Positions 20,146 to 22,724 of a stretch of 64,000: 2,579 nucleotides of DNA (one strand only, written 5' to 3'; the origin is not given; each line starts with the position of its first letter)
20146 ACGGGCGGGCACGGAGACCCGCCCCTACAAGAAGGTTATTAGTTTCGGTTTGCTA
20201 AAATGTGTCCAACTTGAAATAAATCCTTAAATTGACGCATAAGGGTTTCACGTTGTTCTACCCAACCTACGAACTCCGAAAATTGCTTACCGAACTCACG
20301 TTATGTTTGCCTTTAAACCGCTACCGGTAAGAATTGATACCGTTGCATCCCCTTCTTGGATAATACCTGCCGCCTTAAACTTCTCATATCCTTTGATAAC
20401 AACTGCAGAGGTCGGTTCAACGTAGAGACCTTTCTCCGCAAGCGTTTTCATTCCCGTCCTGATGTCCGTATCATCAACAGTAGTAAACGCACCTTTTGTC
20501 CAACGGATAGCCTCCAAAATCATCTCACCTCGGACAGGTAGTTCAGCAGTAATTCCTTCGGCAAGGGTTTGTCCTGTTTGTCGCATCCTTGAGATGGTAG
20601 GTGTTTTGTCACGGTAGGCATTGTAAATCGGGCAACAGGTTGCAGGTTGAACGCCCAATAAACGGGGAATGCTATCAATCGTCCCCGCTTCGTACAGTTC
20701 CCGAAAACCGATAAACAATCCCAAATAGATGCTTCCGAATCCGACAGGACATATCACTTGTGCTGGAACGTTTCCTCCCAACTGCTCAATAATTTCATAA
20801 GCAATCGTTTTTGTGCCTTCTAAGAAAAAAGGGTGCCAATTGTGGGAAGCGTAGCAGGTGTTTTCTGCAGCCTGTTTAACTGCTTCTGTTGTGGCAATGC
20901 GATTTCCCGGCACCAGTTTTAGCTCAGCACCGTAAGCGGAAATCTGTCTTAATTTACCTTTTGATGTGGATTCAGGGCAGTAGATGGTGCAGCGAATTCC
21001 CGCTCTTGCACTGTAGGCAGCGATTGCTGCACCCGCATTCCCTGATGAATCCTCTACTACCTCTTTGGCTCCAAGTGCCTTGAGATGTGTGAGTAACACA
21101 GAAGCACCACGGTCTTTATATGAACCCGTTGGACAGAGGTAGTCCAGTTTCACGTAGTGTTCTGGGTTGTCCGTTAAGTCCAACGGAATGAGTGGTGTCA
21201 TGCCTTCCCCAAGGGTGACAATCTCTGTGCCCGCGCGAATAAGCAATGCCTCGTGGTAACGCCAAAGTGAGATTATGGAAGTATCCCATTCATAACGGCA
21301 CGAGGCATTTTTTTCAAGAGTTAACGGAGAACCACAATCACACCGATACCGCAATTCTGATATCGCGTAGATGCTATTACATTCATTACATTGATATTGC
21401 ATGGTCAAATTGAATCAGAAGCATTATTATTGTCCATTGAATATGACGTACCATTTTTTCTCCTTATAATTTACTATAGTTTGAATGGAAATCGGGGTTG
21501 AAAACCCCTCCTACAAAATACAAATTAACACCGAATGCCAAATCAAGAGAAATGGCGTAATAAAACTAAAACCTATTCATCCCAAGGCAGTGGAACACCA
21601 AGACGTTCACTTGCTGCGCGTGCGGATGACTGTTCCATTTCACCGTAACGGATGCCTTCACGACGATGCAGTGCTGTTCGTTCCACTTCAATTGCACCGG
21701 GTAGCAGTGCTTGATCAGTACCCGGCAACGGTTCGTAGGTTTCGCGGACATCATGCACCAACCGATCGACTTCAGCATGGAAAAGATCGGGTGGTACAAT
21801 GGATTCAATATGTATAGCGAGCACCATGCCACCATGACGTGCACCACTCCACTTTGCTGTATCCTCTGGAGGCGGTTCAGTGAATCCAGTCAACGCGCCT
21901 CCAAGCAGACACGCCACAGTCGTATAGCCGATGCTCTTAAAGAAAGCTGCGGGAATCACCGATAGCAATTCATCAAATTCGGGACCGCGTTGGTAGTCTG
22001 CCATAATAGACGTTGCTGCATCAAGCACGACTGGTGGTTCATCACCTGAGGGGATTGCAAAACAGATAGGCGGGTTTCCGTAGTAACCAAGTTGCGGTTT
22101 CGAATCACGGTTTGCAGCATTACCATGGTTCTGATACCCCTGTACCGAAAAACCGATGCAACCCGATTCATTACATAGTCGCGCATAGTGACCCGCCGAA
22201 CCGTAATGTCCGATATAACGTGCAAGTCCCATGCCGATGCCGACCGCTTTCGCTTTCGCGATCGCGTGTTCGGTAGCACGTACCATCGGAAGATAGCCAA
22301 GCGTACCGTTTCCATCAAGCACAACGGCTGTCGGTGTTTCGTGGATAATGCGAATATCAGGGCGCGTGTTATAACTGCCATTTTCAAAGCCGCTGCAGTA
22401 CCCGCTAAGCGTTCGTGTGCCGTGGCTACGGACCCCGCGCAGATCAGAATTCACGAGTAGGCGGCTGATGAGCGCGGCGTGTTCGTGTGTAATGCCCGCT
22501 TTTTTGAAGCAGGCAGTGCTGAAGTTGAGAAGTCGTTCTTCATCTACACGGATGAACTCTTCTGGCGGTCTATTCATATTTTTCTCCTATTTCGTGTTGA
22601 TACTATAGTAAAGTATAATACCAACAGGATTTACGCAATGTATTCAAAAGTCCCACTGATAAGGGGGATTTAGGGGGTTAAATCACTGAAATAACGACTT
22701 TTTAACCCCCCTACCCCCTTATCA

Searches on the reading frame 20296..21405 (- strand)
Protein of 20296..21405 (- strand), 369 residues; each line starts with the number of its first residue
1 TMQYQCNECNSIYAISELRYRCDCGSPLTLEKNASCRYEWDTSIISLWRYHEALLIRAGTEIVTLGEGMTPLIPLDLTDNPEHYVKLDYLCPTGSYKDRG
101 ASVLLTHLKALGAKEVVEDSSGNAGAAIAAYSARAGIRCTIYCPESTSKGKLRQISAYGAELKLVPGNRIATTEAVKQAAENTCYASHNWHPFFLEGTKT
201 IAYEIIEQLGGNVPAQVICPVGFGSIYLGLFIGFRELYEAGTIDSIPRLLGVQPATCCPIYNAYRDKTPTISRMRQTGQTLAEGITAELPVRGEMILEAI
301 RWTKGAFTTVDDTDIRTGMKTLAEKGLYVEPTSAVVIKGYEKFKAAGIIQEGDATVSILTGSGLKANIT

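Call 33: search_protein_families(library=pfam, proteins=[window:20296-21405:-], max_evalue=0.0001)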
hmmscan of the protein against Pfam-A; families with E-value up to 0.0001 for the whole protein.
window:20296-21405:- (369 aa): 1 family
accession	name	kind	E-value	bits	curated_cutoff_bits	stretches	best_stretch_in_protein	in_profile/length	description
PF00291.31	PALP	-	1.5e-71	241.6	35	1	63-361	1-295/295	Pyridoxal-phosphate dependent enzyme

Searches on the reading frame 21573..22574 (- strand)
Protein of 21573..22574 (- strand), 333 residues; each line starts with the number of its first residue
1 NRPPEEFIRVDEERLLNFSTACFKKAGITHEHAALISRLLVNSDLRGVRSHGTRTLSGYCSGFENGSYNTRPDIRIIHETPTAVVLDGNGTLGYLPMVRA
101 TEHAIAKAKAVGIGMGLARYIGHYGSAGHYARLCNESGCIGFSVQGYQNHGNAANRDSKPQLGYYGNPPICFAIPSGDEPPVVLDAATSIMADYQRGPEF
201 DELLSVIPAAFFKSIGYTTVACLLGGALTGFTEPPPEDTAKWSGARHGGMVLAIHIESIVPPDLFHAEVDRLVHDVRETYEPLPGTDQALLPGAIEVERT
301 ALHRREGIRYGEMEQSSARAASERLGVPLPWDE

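Call 33: search_protein_families(library=pfam, proteins=[window:21573-22574:-], max_evalue=0.0001)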
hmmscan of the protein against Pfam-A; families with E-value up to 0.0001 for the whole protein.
window:21573-22574:- (333 aa): 1 family
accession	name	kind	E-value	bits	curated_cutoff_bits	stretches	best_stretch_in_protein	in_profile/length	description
PF02615.19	Ldh_2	-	1e-56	192.9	38.8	2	11-192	2-179/333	Malate/L-lactate dehydrogenase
